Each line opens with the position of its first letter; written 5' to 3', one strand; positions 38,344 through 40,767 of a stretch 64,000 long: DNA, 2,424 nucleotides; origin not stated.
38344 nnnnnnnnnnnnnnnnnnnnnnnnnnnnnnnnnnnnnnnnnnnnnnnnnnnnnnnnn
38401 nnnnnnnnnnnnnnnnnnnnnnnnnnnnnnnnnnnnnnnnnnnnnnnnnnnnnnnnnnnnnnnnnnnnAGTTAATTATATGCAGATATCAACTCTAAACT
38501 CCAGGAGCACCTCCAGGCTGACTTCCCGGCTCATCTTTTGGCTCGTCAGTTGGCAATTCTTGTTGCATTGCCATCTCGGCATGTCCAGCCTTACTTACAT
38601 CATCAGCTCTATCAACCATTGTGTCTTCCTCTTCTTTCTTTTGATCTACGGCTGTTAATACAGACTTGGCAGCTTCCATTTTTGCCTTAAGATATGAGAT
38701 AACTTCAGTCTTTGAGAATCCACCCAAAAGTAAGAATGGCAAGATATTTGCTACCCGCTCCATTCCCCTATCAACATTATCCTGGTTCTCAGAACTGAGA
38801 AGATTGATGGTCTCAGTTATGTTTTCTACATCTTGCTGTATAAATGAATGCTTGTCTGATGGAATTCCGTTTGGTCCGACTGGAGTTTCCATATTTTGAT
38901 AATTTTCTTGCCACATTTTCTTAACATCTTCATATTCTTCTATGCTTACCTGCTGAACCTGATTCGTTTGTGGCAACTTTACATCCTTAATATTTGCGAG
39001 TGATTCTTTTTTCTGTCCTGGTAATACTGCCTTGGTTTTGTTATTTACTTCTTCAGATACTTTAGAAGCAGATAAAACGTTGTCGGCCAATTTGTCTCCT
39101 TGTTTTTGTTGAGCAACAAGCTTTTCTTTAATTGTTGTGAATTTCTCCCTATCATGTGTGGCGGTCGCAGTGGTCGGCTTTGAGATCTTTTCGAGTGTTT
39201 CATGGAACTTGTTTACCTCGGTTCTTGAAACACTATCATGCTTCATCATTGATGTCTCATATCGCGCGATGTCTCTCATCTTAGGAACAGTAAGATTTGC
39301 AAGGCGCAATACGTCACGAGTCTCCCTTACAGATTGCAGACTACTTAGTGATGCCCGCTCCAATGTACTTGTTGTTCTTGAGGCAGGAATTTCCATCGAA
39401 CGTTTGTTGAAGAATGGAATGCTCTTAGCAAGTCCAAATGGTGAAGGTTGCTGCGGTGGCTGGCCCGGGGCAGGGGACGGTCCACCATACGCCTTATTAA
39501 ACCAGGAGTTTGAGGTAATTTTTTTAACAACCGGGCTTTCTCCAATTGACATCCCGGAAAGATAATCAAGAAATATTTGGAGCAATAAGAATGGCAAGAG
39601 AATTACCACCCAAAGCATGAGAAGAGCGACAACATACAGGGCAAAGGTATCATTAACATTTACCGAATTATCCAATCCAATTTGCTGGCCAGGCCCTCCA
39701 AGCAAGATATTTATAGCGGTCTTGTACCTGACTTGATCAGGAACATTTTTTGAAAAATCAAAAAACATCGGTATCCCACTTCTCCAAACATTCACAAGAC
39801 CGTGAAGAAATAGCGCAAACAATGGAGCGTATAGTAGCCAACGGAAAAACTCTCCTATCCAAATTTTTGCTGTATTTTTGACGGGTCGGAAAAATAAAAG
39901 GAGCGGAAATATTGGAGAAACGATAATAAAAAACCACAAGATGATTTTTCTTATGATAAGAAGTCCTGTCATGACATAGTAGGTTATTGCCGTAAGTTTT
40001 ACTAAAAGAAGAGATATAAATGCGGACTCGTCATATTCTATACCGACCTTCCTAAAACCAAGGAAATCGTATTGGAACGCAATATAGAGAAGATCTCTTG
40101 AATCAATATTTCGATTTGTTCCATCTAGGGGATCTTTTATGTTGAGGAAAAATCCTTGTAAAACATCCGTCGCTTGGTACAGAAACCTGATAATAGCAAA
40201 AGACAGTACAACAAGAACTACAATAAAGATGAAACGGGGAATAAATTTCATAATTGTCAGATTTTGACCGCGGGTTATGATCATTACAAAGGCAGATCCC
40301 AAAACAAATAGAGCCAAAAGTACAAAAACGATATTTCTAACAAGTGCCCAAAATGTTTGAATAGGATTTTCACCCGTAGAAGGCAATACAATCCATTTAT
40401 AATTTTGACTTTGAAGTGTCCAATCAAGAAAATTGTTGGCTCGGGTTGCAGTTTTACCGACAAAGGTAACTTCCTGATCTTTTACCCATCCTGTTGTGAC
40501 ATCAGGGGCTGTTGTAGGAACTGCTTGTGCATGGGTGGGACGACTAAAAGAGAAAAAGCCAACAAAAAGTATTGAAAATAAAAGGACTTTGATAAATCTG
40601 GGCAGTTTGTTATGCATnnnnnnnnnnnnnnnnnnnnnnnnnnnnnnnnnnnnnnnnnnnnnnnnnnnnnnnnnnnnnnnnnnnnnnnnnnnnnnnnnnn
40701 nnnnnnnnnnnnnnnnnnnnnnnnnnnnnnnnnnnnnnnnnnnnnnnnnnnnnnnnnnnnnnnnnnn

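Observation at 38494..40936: Translationally coupled VirB2-like small protein and VirB6-like large membrane protein between dnaK and clpB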

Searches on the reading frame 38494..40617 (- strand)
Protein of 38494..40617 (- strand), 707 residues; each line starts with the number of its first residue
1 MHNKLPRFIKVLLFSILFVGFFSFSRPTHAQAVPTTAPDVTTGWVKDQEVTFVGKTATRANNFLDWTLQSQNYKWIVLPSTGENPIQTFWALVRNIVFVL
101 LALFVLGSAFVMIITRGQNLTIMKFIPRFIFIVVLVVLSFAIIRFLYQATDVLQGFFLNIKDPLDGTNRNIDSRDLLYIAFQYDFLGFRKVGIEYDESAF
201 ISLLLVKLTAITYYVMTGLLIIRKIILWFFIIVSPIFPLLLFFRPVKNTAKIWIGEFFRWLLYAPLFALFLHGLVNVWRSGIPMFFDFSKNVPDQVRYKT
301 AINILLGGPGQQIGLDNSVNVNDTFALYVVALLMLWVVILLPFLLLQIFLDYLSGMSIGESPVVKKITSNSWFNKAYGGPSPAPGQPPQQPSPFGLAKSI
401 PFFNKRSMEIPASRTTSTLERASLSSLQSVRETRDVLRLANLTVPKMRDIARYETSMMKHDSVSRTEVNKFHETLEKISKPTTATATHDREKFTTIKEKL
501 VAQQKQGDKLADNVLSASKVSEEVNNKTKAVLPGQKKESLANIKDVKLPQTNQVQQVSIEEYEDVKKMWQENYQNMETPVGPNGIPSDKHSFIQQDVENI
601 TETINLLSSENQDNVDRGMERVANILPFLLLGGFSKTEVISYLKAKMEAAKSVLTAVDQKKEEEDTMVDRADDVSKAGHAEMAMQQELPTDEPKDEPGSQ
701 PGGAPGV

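Call 3: search_protein_families(library=pfam, proteins=[window:38494-40617:-], max_evalue=1)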
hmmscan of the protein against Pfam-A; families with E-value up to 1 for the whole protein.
window:38494-40617:- (707 aa): 0 families

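Call 7: find_homologous_proteins(query=window:38494-40617:-, max_evalue=0.001)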
Query window:38494-40617:- (707 aa): 640 proteins with E <= 0.001 among 8000 candidates; the best 120 are listed.
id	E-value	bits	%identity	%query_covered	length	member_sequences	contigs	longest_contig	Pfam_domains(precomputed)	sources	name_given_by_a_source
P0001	0.0e+0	1487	93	100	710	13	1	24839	-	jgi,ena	-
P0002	0.0e+0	1452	92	100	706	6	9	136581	-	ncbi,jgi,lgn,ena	jgi:hypothetical protein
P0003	0.0e+0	1404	88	99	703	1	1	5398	-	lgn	-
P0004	0.0e+0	1396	88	99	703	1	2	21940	-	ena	-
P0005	0.0e+0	1285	79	100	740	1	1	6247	-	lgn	-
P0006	0.0e+0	1269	79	99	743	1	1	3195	-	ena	-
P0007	0.0e+0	1255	79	98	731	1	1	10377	-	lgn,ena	-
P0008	0.0e+0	1254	81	98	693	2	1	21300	-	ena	-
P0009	0.0e+0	1254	78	100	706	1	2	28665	-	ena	-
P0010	0.0e+0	1250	80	94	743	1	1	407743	-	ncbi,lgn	-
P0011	0.0e+0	1245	78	100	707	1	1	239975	-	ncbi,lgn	-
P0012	0.0e+0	1238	78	100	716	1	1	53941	-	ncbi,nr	ncbi:MAG: hypothetical protein Q7T54_05610 [Candidatus Levybacteria bacterium]|nr:hypothetical prote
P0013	0.0e+0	1232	77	96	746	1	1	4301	-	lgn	-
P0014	0.0e+0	1210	76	100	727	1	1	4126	-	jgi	jgi:hypothetical protein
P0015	0.0e+0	1208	76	100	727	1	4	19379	-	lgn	-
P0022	0.0e+0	1186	75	99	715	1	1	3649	PF04610.20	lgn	-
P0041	1.5e-293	993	64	99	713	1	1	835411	-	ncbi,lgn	-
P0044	9.5e-272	921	61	96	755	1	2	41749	PF04610.20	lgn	-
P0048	3.6e-236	804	50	95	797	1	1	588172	-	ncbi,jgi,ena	-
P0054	5.9e-228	777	44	98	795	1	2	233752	PF19590.5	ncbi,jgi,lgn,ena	-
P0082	1.6e-213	729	46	95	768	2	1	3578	PF04610.20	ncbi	-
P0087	1.1e-212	726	45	92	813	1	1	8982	PF04610.20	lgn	-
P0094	1.8e-211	722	45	99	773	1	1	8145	PF04610.20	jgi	-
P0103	1.3e-210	719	53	67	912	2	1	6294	PF04610.20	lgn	-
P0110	2.4e-209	715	53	70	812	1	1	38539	PF04610.20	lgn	-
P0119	2.1e-207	709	52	66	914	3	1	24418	PF04610.20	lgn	-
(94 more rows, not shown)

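Call 8: search_protein_families(library=ncbifam, proteins=[window:38494-40617:-], max_evalue=1)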
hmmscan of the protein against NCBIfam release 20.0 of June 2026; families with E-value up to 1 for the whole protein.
window:38494-40617:- (707 aa): 0 families

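Call 10: search_protein_families(library=pfam, proteins=[P0022, P0044, P0054, P0082, P0087, P0094, P0110, P0119], max_evalue=0.1)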
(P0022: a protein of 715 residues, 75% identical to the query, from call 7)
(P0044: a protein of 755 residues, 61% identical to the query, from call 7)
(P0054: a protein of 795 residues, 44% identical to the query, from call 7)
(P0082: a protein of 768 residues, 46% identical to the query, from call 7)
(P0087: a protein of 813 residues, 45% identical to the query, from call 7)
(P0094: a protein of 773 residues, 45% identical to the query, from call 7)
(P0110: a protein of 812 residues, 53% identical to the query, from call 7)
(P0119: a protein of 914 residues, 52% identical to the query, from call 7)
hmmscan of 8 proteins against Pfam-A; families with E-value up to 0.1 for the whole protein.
P0022 (715 aa): 1 family
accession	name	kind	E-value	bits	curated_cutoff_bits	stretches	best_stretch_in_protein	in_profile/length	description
PF17870.6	Insulin_TMD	-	0.049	14.2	33.4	1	80-110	9-39/47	Insulin receptor trans-membrane segment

P0044 (755 aa): 1 family
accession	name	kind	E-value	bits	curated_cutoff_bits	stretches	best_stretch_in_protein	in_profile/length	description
PF04610.19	TrbL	-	4.6e-06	27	25.9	1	101-265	9-174/215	TrbL/VirB6 plasmid conjugal transfer protein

P0054 (795 aa): 1 family
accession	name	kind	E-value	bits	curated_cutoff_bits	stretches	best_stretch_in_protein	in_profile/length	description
PF04610.19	TrbL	-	0.0028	17.9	25.9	1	100-269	3-174/215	TrbL/VirB6 plasmid conjugal transfer protein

P0082 (768 aa): 1 family
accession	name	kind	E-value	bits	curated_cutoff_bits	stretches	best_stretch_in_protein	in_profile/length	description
PF04610.19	TrbL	-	1.8e-06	28.3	25.9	1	110-272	9-173/215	TrbL/VirB6 plasmid conjugal transfer protein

P0087 (813 aa): 1 family
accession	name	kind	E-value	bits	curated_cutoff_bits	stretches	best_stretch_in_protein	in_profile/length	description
PF04610.19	TrbL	-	3.5e-05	24.1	25.9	1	114-272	7-173/215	TrbL/VirB6 plasmid conjugal transfer protein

P0094 (773 aa): 1 family
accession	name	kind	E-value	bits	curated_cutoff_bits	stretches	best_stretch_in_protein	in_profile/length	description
PF04610.19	TrbL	-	8.3e-07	29.4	25.9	1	116-279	9-174/215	TrbL/VirB6 plasmid conjugal transfer protein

P0110 (812 aa): 1 family
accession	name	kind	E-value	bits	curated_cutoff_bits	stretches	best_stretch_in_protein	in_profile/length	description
PF04610.19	TrbL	-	9.4e-06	26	25.9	1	114-272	8-173/215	TrbL/VirB6 plasmid conjugal transfer protein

P0119 (914 aa): 2 families
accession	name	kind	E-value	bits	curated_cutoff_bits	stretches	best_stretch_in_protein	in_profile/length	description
PF04610.19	TrbL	-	2e-05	24.9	25.9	1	112-282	5-176/215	TrbL/VirB6 plasmid conjugal transfer protein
PF11288.14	DUF3089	-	0.068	13.1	23.4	0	631-700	112-179/207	Protein of unknown function (DUF3089)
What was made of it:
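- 39553..40365 (-): VirB6-fold transmembrane core (aa 85-355), containing the most conserved motif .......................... Pfam TrbL hits in homologues cover this region (call 10).
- On TrbL/VirB6 (Pfam PF04610): Four homologues at 45-61% identity score 26.0-29.4 bits against a cutoff of 25.9 (call 10).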

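Call 12: find_encoding_contigs(protein=P0041, flank=10000, max_places=2)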
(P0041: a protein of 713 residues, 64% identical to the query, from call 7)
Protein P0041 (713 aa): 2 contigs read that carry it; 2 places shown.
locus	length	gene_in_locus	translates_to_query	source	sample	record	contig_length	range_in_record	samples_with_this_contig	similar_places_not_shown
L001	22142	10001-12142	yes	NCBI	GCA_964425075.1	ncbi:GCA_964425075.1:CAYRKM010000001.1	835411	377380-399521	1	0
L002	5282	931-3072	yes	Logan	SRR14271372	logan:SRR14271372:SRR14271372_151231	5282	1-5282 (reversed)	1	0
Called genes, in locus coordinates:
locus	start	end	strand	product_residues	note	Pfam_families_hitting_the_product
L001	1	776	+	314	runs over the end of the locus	PF01040:UbiA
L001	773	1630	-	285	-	PF08308:PEGA, PF08239:SH3_3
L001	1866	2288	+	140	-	PF00011:HSP20, PF04972:BON (faint)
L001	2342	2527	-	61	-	-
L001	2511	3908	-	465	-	PF03109:ABC1, PF00069:Pkinase (weak)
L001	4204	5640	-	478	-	PF00133:tRNA-synt_1, PF09334:tRNA-synt_1g, PF00133:tRNA-synt_1, PF01406:tRNA-synt_1e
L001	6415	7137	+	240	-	PF01628:HrcA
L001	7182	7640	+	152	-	PF01025:GrpE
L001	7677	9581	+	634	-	PF00012:HSP70, PF06723:MreB_Mbl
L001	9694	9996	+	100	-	PF18895:T4SS_pilin (weak)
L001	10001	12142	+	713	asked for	-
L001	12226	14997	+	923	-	PF02861:Clp_N, PF23569:NBD_SMAX1, PF00004:AAA, PF17871:AAA_lid_9, PF07724:AAA_2, PF00004:AAA, PF07728:AAA_5, PF10431:ClpB_D2-small, +10 more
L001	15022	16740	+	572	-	PF00082:Peptidase_S8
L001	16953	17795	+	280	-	PF00226:DnaJ, PF01556:DnaJ_C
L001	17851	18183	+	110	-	-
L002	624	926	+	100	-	PF18895:T4SS_pilin (weak)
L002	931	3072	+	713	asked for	-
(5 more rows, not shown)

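Call 13: find_encoding_contigs(protein=P0048, flank=10000, max_places=2)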
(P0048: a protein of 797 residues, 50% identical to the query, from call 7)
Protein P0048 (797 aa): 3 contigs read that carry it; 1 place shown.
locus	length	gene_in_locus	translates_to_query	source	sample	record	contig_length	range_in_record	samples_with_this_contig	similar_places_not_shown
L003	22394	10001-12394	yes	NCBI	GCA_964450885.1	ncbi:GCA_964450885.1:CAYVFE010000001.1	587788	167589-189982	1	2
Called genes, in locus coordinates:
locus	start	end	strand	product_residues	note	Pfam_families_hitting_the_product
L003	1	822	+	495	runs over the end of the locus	PF13231:PMT_2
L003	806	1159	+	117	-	-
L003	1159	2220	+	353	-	PF00953:Glycos_transf_4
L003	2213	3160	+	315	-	PF01040:UbiA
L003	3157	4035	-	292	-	PF08308:PEGA, PF08239:SH3_3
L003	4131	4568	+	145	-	PF00011:HSP20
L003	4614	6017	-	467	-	PF00133:tRNA-synt_1, PF09334:tRNA-synt_1g, PF00133:tRNA-synt_1, PF01406:tRNA-synt_1e, PF08264:Anticodon_1 (weak)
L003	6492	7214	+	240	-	PF01628:HrcA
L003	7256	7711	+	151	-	PF01025:GrpE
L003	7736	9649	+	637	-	PF00012:HSP70, PF06723:MreB_Mbl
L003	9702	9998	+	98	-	PF18895:T4SS_pilin (weak)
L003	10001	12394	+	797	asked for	-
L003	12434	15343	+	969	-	PF02861:Clp_N, PF13191:AAA_16 (weak), PF00004:AAA, PF17871:AAA_lid_9, PF00004:AAA, PF07724:AAA_2, PF07728:AAA_5, PF10431:ClpB_D2-small, +9 more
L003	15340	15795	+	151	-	-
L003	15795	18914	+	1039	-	PF01447:Peptidase_M4, PF02868:Peptidase_M4_C, PF04389:Peptidase_M28, PF01546:Peptidase_M20 (weak), PF05450:Nicastrin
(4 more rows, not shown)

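Call 23: search_solved_structures(query=A1, max_evalue=10, show_alignments=2)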
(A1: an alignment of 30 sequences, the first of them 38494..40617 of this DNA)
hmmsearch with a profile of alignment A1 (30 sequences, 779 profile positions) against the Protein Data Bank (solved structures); distinct sequences matched with E-value up to 10: 7.
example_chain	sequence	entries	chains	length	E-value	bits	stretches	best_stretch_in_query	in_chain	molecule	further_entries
6emo_A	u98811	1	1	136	0.2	13.1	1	422-526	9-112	PC4 and SFRS1-interacting protein,LEDGF/p75 IBD-JPO2 M1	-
6emq_A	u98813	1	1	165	0.4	12.1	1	422-522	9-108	PC4 and SFRS1-interacting protein,Histone-lysine N-methyltransferase 2A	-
6emp_A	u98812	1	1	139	0.69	11.3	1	422-527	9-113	PC4 and SFRS1-interacting protein,Pogo transposable element with ZNF domain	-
6tvm_A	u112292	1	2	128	0.84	11.1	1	421-530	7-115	PC4 and SFRS1-interacting protein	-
1z9e_A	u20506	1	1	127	0.91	10.9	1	428-532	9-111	PC4 and SFRS1 interacting protein 2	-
13bv_C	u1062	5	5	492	1.3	10.5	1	489-600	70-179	Beclin 1-associated autophagy-related key regulator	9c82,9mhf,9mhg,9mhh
9rx4_D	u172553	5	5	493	1.3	10.5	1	489-600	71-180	Beclin 1-associated autophagy-related key regulator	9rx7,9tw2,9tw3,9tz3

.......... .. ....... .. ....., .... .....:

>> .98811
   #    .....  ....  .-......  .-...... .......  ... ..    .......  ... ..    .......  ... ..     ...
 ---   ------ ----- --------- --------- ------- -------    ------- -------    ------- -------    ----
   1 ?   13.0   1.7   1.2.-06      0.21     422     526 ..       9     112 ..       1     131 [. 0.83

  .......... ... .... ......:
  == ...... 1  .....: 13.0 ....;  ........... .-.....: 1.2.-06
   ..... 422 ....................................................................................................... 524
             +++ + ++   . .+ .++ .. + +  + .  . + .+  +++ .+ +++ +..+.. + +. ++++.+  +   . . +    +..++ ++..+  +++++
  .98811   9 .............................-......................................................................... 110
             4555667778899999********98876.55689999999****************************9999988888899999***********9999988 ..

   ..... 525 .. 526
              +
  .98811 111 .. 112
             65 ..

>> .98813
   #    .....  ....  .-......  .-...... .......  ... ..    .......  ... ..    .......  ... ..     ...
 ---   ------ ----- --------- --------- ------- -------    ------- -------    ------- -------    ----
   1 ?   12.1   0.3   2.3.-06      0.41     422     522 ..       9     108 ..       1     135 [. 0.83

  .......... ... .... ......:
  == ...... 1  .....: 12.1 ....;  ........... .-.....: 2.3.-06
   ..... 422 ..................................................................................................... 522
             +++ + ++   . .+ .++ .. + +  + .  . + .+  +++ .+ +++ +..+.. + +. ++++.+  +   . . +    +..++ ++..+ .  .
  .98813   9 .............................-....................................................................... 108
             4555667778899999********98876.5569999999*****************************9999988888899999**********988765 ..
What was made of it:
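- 38563..39360 (-): Conserved helical C-terminal module (aa about 420-685) of unknown function. It is tandemly repeated up to about 8 times in longer homologues. No PDB or Pfam match (calls 3, 23).
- Tried and rejected: PDB sequence search with the family profile gave only chance hits, with E of 0.2 or worse (call 23).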

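Call 28: find_related_loci(query=A1, collection=genome_contigs, flank=10000)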
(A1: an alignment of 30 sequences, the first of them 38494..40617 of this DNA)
Query A1 (707 aa) in genome_contigs; peptide patterns used: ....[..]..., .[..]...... (x = any residue, [..] = any of these).
229 stretches matched a pattern; 153 encode a relative of the query (tblastn E <= 1e-3); the best 80 are kept; 80 distinct loci.
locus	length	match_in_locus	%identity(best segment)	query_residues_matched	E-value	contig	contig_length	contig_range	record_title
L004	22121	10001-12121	95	1-707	0e+0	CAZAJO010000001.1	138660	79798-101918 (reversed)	MAG TPA_asm: uncultured Gammaproteobacteria bacterium isolate SRP342105_co1_429 genome assembly, contig: NODE_138_length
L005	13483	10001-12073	93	4-695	0e+0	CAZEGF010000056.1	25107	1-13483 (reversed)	MAG TPA_asm: uncultured Gammaproteobacteria bacterium isolate SRP135725_co2_582 genome assembly, contig: k141_2168081, w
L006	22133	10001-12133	78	1-705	0e+0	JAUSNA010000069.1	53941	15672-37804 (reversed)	MAG: Candidatus Levyibacteriota bacterium isolate E19_metabat.bin.104 E19_k141_378344, whole genome shotgun sequence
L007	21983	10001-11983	80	23-685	0e+0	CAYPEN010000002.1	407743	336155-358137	MAG TPA_asm: uncultured Gammaproteobacteria bacterium isolate SRP263991_co5_217 genome assembly, contig: NODE_15_length_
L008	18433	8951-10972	78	26-694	0e+0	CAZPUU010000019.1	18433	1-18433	MAG TPA_asm: uncultured Gammaproteobacteria bacterium isolate SRP192515_co2_165 genome assembly, contig: NODE_2445_lengt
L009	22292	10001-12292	67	1-707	0e+0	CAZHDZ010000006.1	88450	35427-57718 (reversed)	MAG TPA_asm: uncultured Gammaproteobacteria bacterium isolate SRP286056_co1_222 genome assembly, contig: NODE_198_length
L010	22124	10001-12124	71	5-707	0e+0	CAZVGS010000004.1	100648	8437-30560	MAG TPA_asm: uncultured Gammaproteobacteria bacterium isolate binchicken_co16_182 genome assembly, contig: NODE_347_leng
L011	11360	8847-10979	71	1-703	0e+0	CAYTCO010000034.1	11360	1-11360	MAG TPA_asm: uncultured Gammaproteobacteria bacterium isolate SRP286056_co1_355 genome assembly, contig: NODE_7316_lengt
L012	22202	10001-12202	69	1-688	0e+0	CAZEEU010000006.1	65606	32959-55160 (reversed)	MAG TPA_asm: uncultured Gammaproteobacteria bacterium isolate SRP286056_co1_676 genome assembly, contig: NODE_386_length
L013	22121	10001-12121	64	10-707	0e+0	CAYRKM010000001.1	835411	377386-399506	MAG TPA_asm: uncultured Gammaproteobacteria bacterium isolate SRP292972_co1_108 genome assembly, contig: NODE_7_length_8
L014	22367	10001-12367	55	13-701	0e+0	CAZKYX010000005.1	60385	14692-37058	MAG TPA_asm: uncultured Gammaproteobacteria bacterium isolate SRP286056_co1_17 genome assembly, contig: NODE_455_length_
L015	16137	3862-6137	79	1-704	0e+0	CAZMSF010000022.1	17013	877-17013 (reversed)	MAG TPA_asm: uncultured Gammaproteobacteria bacterium isolate SRP135725_co1_372 genome assembly, contig: NODE_4386_lengt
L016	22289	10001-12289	50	28-699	0e+0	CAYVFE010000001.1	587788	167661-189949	MAG TPA_asm: uncultured Gammaproteobacteria bacterium isolate binchicken_co173_433 genome assembly, contig: NODE_6_lengt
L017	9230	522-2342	53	27-666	0e+0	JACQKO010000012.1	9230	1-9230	MAG: Candidatus Levyibacteriota bacterium isolate NC_groundwater_1179_Ag_S-0.1um_40_84 S_p1_S3_coassembly_k141_353883, w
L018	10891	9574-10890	79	1-435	0e+0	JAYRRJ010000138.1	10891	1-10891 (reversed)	MAG: Candidatus Levyibacteriota bacterium isolate XM1_ASGE3bin.27 k141_872079, whole genome shotgun sequence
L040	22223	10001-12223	44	44-695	0e+0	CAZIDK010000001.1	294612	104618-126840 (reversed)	MAG TPA_asm: uncultured Gammaproteobacteria bacterium isolate SRP302447_co4_23 genome assembly, contig: NODE_116_length_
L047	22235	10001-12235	45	5-670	1e-178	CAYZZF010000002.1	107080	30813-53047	MAG TPA_asm: uncultured Gammaproteobacteria bacterium isolate SRP093762_co1_95 genome assembly, contig: NODE_108_length_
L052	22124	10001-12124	41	28-694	6e-173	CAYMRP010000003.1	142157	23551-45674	MAG TPA_asm: uncultured Gammaproteobacteria bacterium isolate SRP286056_co1_76 genome assembly, contig: NODE_75_length_1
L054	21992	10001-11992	43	32-689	2e-172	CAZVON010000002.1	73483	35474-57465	MAG TPA_asm: uncultured Gammaproteobacteria bacterium isolate SRP269290_co3_805 genome assembly, contig: NODE_264_length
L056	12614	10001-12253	40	8-692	4e-169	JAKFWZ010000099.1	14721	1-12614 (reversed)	MAG: Candidatus Daviesbacteria bacterium isolate ND2_Bin_11 ND2_0000485, whole genome shotgun sequence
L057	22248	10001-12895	40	41-705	2e-167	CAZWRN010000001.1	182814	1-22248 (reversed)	MAG TPA_asm: uncultured Gammaproteobacteria bacterium isolate binchicken_co105_146 genome assembly, contig: NODE_79_leng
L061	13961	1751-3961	40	33-699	6e-165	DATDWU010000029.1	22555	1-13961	MAG TPA_asm: Patescibacteria group bacterium isolate SMAG_U8120 k141_1004721, whole genome shotgun sequence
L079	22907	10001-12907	45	8-689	1e-142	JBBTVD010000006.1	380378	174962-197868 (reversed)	MAG: Patescibacteria group bacterium isolate H14-bin010_1 H14_bin010_1_000000000006, whole genome shotgun sequence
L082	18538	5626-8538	39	14-686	2e-140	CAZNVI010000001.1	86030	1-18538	MAG TPA_asm: uncultured Gammaproteobacteria bacterium isolate SRP192515_co1_25 genome assembly, contig: NODE_154_length_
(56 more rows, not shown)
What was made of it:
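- The gene is single-copy per genome among the 80 loci (call 28).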

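Call 30: predict_structure(alignment_id=A1)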
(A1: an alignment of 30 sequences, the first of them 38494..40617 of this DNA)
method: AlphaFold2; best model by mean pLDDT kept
length: 707 residues; sequences in the alignment: 30
mean_pLDDT: 64.5   pTM: 0.37
mean pLDDT of the five models: 64.5, 63.4, 60.5, 60.5, 56.6
residues with pLDDT >= 90: 2; 70-90: 306; 50-70: 249; < 50: 150
segments of 3 or more residues with pLDDT < 50: 25-36, 178-184, 282-313, 373-424, 527-542, 681-683, 687-707
pLDDT, mean of each block of 10 residues (from residue 1): 74 86 53 45 73 70 68 55 65 78 78 70 70 76 72 68 67 55 55 74 72 72 71 66 69 69 65 62 40 38 38 52 64 66 69 58 54 44 41 36 37 36 50 68 76 75 73 80 76 83 79 79 55 37 56 65 85 74 66 87 86 80 78 81 88 85 64 52 46 37 37
secondary structure, 60 per line:
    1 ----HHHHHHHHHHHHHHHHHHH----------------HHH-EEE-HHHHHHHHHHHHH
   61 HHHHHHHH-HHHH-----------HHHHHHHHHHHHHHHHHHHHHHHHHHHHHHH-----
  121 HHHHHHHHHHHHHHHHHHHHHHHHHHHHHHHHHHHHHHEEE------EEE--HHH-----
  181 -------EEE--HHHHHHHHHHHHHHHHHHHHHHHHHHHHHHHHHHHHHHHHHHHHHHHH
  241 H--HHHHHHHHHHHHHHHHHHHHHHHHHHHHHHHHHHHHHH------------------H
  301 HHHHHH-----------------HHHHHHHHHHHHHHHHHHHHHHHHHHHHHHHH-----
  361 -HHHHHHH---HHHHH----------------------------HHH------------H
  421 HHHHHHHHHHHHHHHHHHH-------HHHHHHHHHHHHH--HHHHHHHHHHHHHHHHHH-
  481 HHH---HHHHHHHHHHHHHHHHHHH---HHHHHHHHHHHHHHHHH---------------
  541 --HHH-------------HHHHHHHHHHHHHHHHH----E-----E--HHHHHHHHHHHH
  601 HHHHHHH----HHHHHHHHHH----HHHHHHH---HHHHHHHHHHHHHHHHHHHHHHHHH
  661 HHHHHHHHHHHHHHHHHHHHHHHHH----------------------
elements in order (helices of 4 or more, strands of 3 or more residues): H5-23 E44-46 H48-68 H70-73 H85-115 H121-158 E159-161 E168-170 E188-190 H193-241 H244-281 H300-306 H324-355 H362-368 H372-376 H420-439 H447-459 H462-479 H487-505 H509-525 H559-575 H589-607 H612-621 H626-632 H636-685
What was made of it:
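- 39553..40365 (-): AlphaFold helices (call 30).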
